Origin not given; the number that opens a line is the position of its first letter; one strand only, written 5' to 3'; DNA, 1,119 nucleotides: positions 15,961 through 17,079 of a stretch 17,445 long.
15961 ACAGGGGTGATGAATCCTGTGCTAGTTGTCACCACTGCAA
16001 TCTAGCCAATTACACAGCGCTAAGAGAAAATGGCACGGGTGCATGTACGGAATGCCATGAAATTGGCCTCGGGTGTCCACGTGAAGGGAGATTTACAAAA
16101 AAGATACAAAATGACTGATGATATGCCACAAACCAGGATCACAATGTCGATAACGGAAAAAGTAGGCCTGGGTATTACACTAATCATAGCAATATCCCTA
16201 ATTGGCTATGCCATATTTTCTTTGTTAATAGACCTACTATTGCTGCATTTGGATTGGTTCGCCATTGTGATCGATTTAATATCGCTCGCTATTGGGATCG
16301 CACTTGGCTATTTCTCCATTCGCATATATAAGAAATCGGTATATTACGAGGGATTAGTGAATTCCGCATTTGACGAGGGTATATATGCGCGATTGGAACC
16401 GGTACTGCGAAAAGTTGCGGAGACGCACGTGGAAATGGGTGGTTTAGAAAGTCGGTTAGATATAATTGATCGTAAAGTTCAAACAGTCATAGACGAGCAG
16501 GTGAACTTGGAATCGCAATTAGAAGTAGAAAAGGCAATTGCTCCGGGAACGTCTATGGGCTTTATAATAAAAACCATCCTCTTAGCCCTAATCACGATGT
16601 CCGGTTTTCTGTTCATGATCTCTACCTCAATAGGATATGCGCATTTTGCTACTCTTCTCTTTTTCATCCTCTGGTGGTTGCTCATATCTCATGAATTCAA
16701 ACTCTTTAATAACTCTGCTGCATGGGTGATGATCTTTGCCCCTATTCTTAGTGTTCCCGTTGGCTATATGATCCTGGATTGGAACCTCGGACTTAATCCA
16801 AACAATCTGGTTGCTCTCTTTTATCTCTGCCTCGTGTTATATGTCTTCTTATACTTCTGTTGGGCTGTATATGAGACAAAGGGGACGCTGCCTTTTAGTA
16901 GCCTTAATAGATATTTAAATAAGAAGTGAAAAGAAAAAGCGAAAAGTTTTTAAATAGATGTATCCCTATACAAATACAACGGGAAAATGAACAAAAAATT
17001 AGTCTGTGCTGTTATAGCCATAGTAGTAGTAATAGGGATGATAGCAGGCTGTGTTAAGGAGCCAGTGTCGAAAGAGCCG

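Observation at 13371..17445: Candidate extracellular-cytochrome processing/assembly operon: three paralogous mini multihaem cytochromes coupled to their own S26B signal peptidase and a 6-TM coiled-coil membrane protein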

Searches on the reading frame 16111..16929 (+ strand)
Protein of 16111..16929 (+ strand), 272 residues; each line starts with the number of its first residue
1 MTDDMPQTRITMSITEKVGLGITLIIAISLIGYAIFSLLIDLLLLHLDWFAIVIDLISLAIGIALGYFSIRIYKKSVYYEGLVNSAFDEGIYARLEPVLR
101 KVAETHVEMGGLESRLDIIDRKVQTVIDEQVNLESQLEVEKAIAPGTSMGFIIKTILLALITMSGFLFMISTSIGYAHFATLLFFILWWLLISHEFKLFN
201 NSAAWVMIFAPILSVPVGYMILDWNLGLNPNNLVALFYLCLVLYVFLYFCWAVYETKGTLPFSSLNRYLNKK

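Call 10: search_protein_families(library=pfam, proteins=[window:16111-16929:+], max_evalue=0.1)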
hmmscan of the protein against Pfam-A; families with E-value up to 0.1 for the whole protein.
window:16111-16929:+ (272 aa): 0 families

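Call 32: find_homologous_proteins(query=window:16111-16929:+, max_evalue=0.001)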
Query window:16111-16929:+ (272 aa): 63 proteins with E <= 0.001 among 3734 candidates.
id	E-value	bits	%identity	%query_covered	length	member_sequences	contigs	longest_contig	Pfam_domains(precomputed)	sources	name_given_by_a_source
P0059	4.7e-171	585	100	100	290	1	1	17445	-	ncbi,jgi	-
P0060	3.5e-140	484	83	100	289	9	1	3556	-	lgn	-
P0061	2.1e-133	462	81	99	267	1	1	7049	-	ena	-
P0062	5.6e-133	461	81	99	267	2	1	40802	-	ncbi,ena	-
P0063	3.5e-132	458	80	99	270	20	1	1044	-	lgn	-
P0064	1.9e-131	455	80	99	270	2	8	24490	-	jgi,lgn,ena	jgi:hypothetical protein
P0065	7.7e-129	447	81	96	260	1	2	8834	-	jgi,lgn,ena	-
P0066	3.8e-127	441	79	99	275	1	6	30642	-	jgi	jgi:hypothetical protein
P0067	5.2e-121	421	75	96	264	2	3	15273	-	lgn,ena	-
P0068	3.2e-119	415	75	99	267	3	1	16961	-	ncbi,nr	ncbi:MAG TPA: hypothetical protein EYP28_06525 [Methanophagales archaeon]|nr:hypothetical protein [M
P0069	1.8e-115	403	71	99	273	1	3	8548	-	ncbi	-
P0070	1.6e-112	393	70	99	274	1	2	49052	-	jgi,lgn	-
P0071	5.0e-110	385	72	96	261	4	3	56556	-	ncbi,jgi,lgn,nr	ncbi:MAG: hypothetical protein N2V78_12880 [Methanophagales archaeon]|nr:hypothetical protein [Metha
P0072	5.5e-110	385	69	99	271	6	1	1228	-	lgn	-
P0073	2.7e-108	380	69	97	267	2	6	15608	-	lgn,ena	-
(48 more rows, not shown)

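Call 48: search_protein_families(library=ncbifam, proteins=[window:16111-16929:+], max_evalue=0.01)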
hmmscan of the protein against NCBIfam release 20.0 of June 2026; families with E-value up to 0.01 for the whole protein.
window:16111-16929:+ (272 aa): 0 families

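Call 57: predict_structure(alignment_id=A3)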
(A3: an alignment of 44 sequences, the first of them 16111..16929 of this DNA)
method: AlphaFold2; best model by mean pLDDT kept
length: 272 residues; sequences in the alignment: 44
mean_pLDDT: 68.8   pTM: 0.36
mean pLDDT of the five models: 68.8, 66.7, 63.8, 60.6, 57.2
residues with pLDDT >= 90: 34; 70-90: 70; 50-70: 146; < 50: 22
segments of 3 or more residues with pLDDT < 50: 1-8, 108-111, 140-143, 145-147
pLDDT, mean of each block of 10 residues (from residue 1): 45 77 93 92 81 92 93 82 71 71 59 59 67 51 52 66 68 66 71 69 65 65 66 65 66 58 52 46
secondary structure, 60 per line:
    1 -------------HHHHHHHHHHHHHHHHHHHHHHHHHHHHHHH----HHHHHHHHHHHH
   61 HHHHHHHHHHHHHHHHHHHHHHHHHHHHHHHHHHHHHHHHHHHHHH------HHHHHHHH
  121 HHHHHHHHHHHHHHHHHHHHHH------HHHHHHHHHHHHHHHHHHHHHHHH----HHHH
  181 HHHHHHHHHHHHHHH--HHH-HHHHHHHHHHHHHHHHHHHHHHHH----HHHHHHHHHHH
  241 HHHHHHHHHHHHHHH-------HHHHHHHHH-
elements in order: H14-44 H49-106 H113-142 H149-172 H177-195 H202-225 H230-255 H263-271

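Call 62: fold_search(model_id=the predicted structure, library=pdb)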
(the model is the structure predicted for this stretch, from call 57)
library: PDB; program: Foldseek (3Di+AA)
matches with E <= 10: 50; with E <= 0.001: 0
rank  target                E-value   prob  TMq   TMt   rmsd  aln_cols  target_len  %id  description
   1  6tz9_A                1.1e+00  0.82  0.27  0.43  29.2       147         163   10  CryoEM reconstruction of membrane-bound ESCRT-III filament composed of CHMP1B only (released 2020-04-08)
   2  6hwh_A                2.5e+00  0.15  0.15  0.11  17.1       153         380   11  Structure of a functional obligate respiratory supercomplex from Mycobacterium smegmatis (released 2018-11-07)
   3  8y6o_Z                2.7e+00  0.18  0.22  0.28  52.0       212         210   16  Cryo-EM Structure of the human minor pre-B complex (pre-precatalytic spliceosome) U11 and tri-snRNP part (released 2024-03-20)
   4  3sjq_D                2.9e+00  0.96  0.24  0.78   1.6        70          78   10  Crystal structure of a small conductance potassium channel splice variant complexed with calcium-calmodulin (released 2012-05-30)
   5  9gy6_A                2.9e+00  0.12  0.14  0.10  17.1       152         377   11  Mycobacterial cytochrome bc1:aa3 with inhibitor (released 2025-04-09)
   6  6ysl_C                3.2e+00  0.35  0.26  0.27  11.9       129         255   23  Structure of the flagellar MotAB stator complex from Bacillus subtilis (released 2020-08-12)
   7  9mlg_A                3.6e+00  0.25  0.24  0.04  21.8       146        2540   13  Xenorhabdus nematophilus XptA2 State 2, 1181insYWK1183, D1182T mutant (released 2025-01-15)
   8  3sjq_C                3.8e+00  0.93  0.25  0.78   1.5        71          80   10  Crystal structure of a small conductance potassium channel splice variant complexed with calcium-calmodulin (released 2012-05-30)
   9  8yw9_B                3.8e+00  0.60  0.19  0.40   9.4        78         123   14  Cryo-EM structure of human mitochondrial pyruvate carrier in the matrix-facing conformation at pH 6.8 (released 2025-03-12)
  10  6ixe                  3.8e+00  0.16  0.16  0.20  15.6       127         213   12  Crystal structure of SeMet apo SH3BP5 (I41) (released 2019-03-20)
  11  8hcr_M                3.8e+00  0.11  0.15  0.11  17.2       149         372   11  Cryo-EM structure of the Mycobacterium tuberculosis cytochrome bcc:aa3 supercomplex and a novel inhibitor targeting su (released 2023-05-03)
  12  6ixg_B                4.0e+00  0.30  0.21  0.27  15.5       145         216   14  Crystal structure of native apo SH3BP5 (P41) (released 2019-03-20)
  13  7qho_J                4.0e+00  0.28  0.21  0.44   6.3        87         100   18  Cytochrome bcc-aa3 supercomplex (respiratory supercomplex III2/IV2) from Corynebacterium glutamicum (as isolated) (released 2022-05-18)
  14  5wbx_B                4.2e+00  0.84  0.24  0.64   3.7        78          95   12  Structural insights into the potency of SK/IK channel positive modulators (released 2017-12-20)
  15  6czq_B                4.4e+00  0.82  0.24  0.64   3.6        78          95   12  A V-to-F substitution in SK2 channels causes Ca2+ hypersensitivity and improves locomotion in a C. elegans ALS model (released 2018-08-01)
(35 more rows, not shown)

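Call 69: search_solved_structures(query=A3, max_evalue=10, show_alignments=0)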
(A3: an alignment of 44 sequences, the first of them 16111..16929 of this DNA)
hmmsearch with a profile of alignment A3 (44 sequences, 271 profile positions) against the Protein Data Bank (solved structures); distinct sequences matched with E-value up to 10: 2.
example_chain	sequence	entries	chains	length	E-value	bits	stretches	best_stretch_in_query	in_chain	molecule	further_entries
2xzr_A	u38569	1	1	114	6.5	9.2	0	91-132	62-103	IMMUNOGLOBULIN-BINDING PROTEIN EIBD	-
4ilo_A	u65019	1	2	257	8.4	8.8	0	96-142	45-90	CT398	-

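Call 74: find_related_loci(query=A4, collection=metagenome_contigs, flank=8000)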
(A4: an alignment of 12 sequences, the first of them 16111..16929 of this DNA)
Query A4 (272 aa) in metagenome_contigs; peptide patterns used: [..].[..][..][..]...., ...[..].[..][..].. (x = any residue, [..] = any of these).
47 stretches matched a pattern; 25 encode a relative of the query (tblastn E <= 1e-3); 25 distinct loci.
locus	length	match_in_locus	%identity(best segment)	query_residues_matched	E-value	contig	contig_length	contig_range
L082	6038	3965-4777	81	1-272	1e-147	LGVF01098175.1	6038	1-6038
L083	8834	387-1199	81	1-272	2e-126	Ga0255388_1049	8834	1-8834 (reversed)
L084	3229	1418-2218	71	4-272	1e-120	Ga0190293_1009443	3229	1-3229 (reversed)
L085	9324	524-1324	69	4-272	4e-114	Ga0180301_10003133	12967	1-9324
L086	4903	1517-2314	65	6-272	1e-112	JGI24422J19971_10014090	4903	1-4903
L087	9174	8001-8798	65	1-269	7e-108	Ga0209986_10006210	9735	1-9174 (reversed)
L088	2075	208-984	62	4-263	1e-111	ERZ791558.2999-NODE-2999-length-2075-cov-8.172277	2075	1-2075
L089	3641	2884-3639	64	5-257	4e-107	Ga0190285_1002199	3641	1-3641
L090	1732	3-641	81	59-272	7e-112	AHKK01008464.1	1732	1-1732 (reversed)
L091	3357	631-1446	58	4-268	8e-99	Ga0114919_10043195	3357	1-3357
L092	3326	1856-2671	58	4-268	7e-99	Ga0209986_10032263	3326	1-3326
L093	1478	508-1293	57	4-263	2e-101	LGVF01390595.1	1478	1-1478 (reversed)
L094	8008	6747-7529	55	4-263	2e-92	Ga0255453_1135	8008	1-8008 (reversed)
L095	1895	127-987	53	2-262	9e-96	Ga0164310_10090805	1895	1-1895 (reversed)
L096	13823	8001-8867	53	2-262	4e-91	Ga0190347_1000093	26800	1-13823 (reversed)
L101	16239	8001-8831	46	1-271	2e-71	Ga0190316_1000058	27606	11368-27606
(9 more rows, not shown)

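Call 78: search_protein_families(library=pfam, proteins=[L096:2780-4861:+, L096:4849-5856:+, L096:5867-6895:-, L096:7053-7958:+, L096:8896-9771:-, L096:9746-10741:-, L101:5672-6274:+, L101:6912-7766:-, L101:8862-9458:+, L101:12049-14106:+], max_evalue=0.001)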
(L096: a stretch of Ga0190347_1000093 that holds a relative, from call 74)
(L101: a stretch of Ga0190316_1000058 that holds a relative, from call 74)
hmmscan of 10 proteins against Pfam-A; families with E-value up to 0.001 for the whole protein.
L096:2780-4861:+ (693 aa): 1 family
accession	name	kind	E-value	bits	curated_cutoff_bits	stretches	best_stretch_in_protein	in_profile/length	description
PF00361.26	Proton_antipo_M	-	7.9e-41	140.6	21.5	1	155-432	1-291/294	NADH:quinone oxidoreductase/Mrp antiporter, TM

L096:4849-5856:+ (335 aa): 1 family
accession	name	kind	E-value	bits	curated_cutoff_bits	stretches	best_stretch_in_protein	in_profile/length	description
PF05681.19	Fumerase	-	3e-87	292.8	25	1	29-324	4-269/270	Fumarate hydratase (Fumerase)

L096:5867-6895:- (342 aa): 1 family
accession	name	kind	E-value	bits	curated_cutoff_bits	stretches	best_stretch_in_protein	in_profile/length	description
PF01866.22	Diphthamide_syn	-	2.4e-70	237.8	33.2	1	29-339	1-298/302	Putative diphthamide synthesis protein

L096:7053-7958:+ (301 aa): 0 families

L096:8896-9771:- (291 aa): 4 families
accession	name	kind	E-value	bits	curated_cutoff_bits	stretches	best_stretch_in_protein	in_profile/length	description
PF02540.23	NAD_synthase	-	1.4e-05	24.8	21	1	11-86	9-80/242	NAD synthase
PF00733.27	Asn_synthase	-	1.9e-05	25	21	1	9-92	4-84/354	Asparagine synthase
PF03054.22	tRNA_Me_trans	-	0.00026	21.1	20.6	0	26-62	4-36/202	tRNA methyl transferase HUP domain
PF06508.19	QueC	-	0.0003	20.8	22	0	26-88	3-61/210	Queuosine biosynthesis protein QueC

L096:9746-10741:- (331 aa): 6 families
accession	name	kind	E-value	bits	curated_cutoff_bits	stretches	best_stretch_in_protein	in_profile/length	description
PF01555.25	N6_N4_Mtase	-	8.8e-37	127.6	26.7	1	32-312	1-219/221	DNA methylase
PF08241.18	Methyltransf_11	-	1.1e-06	29.6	21.2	0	89-104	79-94/95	Methyltransferase domain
PF13847.12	Methyltransf_31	-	1.2e-06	28.7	27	0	274-329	3-60/145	Methyltransferase domain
PF13649.12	Methyltransf_25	-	7.5e-06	27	27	0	278-328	1-51/97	Methyltransferase domain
PF01170.24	UPF0020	-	1.4e-05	25.4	22.3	0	264-316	18-69/197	RMKL-like, methyltransferase domain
PF02086.21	MethyltransfD12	-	1.6e-05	25.2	22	0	269-314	19-60/253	D12 class N6 adenine-specific DNA methyltransferase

L101:5672-6274:+ (200 aa): 0 families

L101:6912-7766:- (284 aa): 10 families
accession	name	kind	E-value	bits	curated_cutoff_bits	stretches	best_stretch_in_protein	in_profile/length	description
PF08501.16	Shikimate_dh_N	-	1.4e-27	96.2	27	1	7-88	1-83/83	Shikimate dehydrogenase substrate binding domain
PF01488.26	Shikimate_DH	-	1.2e-16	61.4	24.3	1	110-213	4-111/138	Shikimate / quinate 5-dehydrogenase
PF18317.6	SDH_C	-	8.8e-13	48.2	25.8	1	237-267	1-31/31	Shikimate 5'-dehydrogenase C-terminal domain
PF02882.25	THF_DHG_CYH_C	-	1.8e-06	27.8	27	0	170-225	71-120/160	Tetrahydrofolate dehydrogenase/cyclohydrolase, NAD(P)-binding domain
PF03807.23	F420_oxidored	-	2e-06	28.8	21.6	1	121-201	2-80/94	NADP oxidoreductase coenzyme F420-dependent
PF01262.27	AlaDh_PNT_C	-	1.4e-05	25.1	23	1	109-206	19-121/214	Alanine dehydrogenase/PNT, C-terminal domain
PF02826.25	2-Hacid_dh_C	-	2.3e-05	24.3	25.1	1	115-188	33-101/178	D-isomer specific 2-hydroxyacid dehydrogenase, NAD binding domain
PF03435.24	Sacchrp_dh_NADP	-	0.00017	22.4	25.1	1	121-187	1-77/129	Saccharopine dehydrogenase NADP binding domain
PF07991.19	KARI_N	-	0.00017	21.6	20.6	1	116-216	2-98/165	Acetohydroxy acid isomeroreductase, NADPH-binding domain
PF13241.12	NAD_binding_7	-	0.00064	20.7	22.1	0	116-187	5-70/104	Putative NAD(P)-binding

L101:8862-9458:+ (198 aa): 2 families
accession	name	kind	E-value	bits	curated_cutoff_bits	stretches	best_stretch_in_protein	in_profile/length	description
PF14522.11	Cytochrome_C7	-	3.7e-06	27.1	24.8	0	152-190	12-51/67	Cytochrome c7 and related cytochrome c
PF14537.11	Cytochrom_c3_2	-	6.9e-05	23.7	25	1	133-189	7-66/79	Cytochrome c3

L101:12049-14106:+ (685 aa): 1 family
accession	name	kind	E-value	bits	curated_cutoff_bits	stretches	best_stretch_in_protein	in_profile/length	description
PF01578.25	Cytochrom_C_asm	-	2.5e-31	109.4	29.9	1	100-313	7-195/212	Cytochrome C assembly protein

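Call 86: search_protein_representatives(alignment_id=A3)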
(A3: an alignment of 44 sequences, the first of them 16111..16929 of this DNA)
Query: 44 sequences, 271 profile positions. Proteins with E-value up to 0.001 (for the whole library): 76; up to 1e-10: 67; up to 1e-30: 44. The best 76 are listed.
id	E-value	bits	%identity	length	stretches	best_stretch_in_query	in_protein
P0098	1.6e-125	434.3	-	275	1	2-271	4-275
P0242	2.2e-80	286.2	-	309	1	8-264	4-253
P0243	2.0e-79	283.1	-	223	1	81-264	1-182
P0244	6.9e-76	271.5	-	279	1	10-264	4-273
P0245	5.7e-64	232.4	-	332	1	9-265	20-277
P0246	2.7e-63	230.2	-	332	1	10-266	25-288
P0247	8.8e-59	215.4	-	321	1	6-264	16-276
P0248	2.5e-54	200.8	-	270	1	10-264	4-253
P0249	5.5e-51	189.8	-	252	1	62-266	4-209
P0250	4.7e-45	170.4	-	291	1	5-265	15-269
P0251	8.2e-44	166.3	-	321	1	9-264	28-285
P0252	1.6e-43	165.4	-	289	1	9-201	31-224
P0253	7.2e-43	163.2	-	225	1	54-264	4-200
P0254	5.7e-42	160.3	-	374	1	7-264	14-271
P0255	3.5e-40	154.4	-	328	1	7-264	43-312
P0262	5.7e-38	147.2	-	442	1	7-264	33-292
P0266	1.2e-36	142.8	-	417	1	11-264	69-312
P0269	2.0e-33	132.2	-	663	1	15-263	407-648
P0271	2.8e-33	131.8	-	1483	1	8-257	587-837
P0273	4.3e-33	131.2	-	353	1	12-263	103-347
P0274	9.9e-33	130.0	-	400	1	7-269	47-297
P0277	3.4e-32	128.2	-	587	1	20-264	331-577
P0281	4.5e-31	124.5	-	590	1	13-265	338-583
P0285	1.4e-30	122.9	-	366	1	17-259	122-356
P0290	3.5e-27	111.8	-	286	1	14-265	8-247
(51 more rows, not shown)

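Call 87: search_protein_families(library=pfam, proteins=[P0269, P0271, P0277, P0281, P0262, P0266, P0274, P0285, P0273, P0254], max_evalue=0.01)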
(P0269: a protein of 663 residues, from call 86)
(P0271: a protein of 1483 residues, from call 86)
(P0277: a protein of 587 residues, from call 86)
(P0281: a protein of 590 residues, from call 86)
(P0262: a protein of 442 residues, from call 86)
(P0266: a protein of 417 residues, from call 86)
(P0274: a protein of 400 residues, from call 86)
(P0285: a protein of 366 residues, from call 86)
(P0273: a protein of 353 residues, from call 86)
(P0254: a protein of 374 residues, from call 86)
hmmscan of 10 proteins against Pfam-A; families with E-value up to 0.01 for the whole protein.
P0269 (663 aa): 10 families
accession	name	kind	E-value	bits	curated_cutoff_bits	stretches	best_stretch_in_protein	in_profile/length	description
PF14559.12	TPR_19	-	1.8e-08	35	25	1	66-126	7-67/68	Tetratricopeptide repeat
PF07719.23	TPR_2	-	5.3e-08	32.8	27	0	50-83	1-34/34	Tetratricopeptide repeat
PF13414.12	TPR_11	-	2e-06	27.8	26.8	1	26-63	4-41/42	TPR repeat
PF13428.12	TPR_14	-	5e-05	24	23.5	0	26-57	11-42/44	Tetratricopeptide repeat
PF13181.12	TPR_8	-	9.3e-05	22.8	25.7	0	123-142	6-25/34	Tetratricopeptide repeat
PF13431.12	TPR_17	-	0.00023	21.6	24.4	0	106-139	1-34/34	Tetratricopeptide repeat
PF13432.12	TPR_16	-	0.00028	21.7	32.7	0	24-82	5-63/65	Tetratricopeptide repeat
PF00515.34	TPR_1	-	0.00065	19.9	27.8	0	53-83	4-34/34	Tetratricopeptide repeat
PF12569.14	NatA_aux_su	-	0.00091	18.7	33.3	1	87-143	7-63/515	N-terminal acetyltransferase A, auxiliary subunit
PF12895.13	ANAPC3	-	0.0032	18.1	27.2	0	41-108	14-80/82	Anaphase-promoting complex, cyclosome, subunit 3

P0271 (1483 aa): 5 families
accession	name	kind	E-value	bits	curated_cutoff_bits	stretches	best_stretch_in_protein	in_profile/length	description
PF18975.6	DUF5711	-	1.6e-09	37.9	26.3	1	147-258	219-336/344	Family of unknown function (DUF5711)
PF13360.13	PQQ_2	-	1.3e-07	32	27.6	1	132-276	32-185/233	Outer membrane protein assembly factor BamB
PF23414.1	Beta-prop_EML_2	-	4.3e-05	23.5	90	1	214-303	14-106/266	Echinoderm microtubule-associated protein second beta-propeller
PF17957.7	Big_7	-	6.7e-05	23.9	24.1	1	316-377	1-70/70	Bacterial Ig domain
PF24506.1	KNTC1_N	-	0.0096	15.7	27.1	0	211-266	39-95/376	KNTC1, N-terminal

P0277 (587 aa): 16 families
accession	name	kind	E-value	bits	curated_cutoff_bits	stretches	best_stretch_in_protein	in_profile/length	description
PF07719.23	TPR_2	-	1.1e-15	56.9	27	2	120-151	3-34/34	Tetratricopeptide repeat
PF00515.34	TPR_1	-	1.5e-13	50.4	27.8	1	121-151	4-34/34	Tetratricopeptide repeat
PF13432.12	TPR_16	-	2.1e-12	47.6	32.7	2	25-82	6-63/65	Tetratricopeptide repeat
PF13431.12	TPR_17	-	3.2e-12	46.1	24.4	1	106-138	1-33/34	Tetratricopeptide repeat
PF14559.12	TPR_19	-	3.3e-11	43.8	25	1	27-83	2-58/68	Tetratricopeptide repeat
PF13428.12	TPR_14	-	1.8e-09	37.8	23.5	0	87-127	4-44/44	Tetratricopeptide repeat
PF13414.12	TPR_11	-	6.1e-09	35.9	26.8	0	95-132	5-42/42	TPR repeat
PF13181.12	TPR_8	-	7.6e-09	35.5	25.7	1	120-151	3-34/34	Tetratricopeptide repeat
PF12895.13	ANAPC3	-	2.2e-06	28.3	27.2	1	28-109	1-81/82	Anaphase-promoting complex, cyclosome, subunit 3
PF13424.12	TPR_12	-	3.7e-06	27.5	30.1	1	90-148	9-75/77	Tetratricopeptide repeat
PF23914.1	TPR_CcmH_CycH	-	1.7e-05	25.2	42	0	77-143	43-112/158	Cytochrome c-type biogenesis protein H TPR domain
PF13371.12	TPR_9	-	5.4e-05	23.6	35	1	62-117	7-62/73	Tetratricopeptide repeat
PF25062.1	ARM_TT21_N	-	0.00018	21.7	40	0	28-140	78-190/222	Tetratricopeptide repeat protein 21 N-terminal ARM repeat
PF13174.12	TPR_6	-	0.0002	22.2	26.3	0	89-115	5-31/33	Tetratricopeptide repeat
PF12569.14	NatA_aux_su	-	0.00044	19.7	33.3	1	55-129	9-83/515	N-terminal acetyltransferase A, auxiliary subunit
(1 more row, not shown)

P0281 (590 aa): 10 families
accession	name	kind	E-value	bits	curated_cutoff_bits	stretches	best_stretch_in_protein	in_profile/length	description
PF07719.23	TPR_2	-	1.9e-08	34.2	27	1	47-78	2-33/34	Tetratricopeptide repeat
PF13432.12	TPR_16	-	2.6e-06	28.2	32.7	1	32-78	17-63/65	Tetratricopeptide repeat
PF13414.12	TPR_11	-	4.4e-06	26.7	26.8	0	57-79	5-27/42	TPR repeat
PF00515.34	TPR_1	-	1.7e-05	24.9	27.8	0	86-113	7-34/34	Tetratricopeptide repeat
PF13428.12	TPR_14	-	4.4e-05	24.2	23.5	0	83-123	4-44/44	Tetratricopeptide repeat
PF13431.12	TPR_17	-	0.0003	21.3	24.4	0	39-66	6-33/34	Tetratricopeptide repeat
PF14559.12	TPR_19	-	0.0007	20.3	25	0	39-78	18-57/68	Tetratricopeptide repeat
PF13248.11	Zn_ribbon_3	-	0.00097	19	27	1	271-292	3-24/26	zinc-ribbon domain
PF14561.12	TPR_20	-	0.0036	18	25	1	39-80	15-56/90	Tetratricopeptide repeat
PF13176.12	TPR_7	-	0.0047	17.4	27.9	0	87-114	6-33/36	Tetratricopeptide repeat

P0262 (442 aa): 0 families

P0266 (417 aa): 0 families

P0274 (400 aa): 0 families

P0285 (366 aa): 0 families

P0273 (353 aa): 0 families

P0254 (374 aa): 0 families
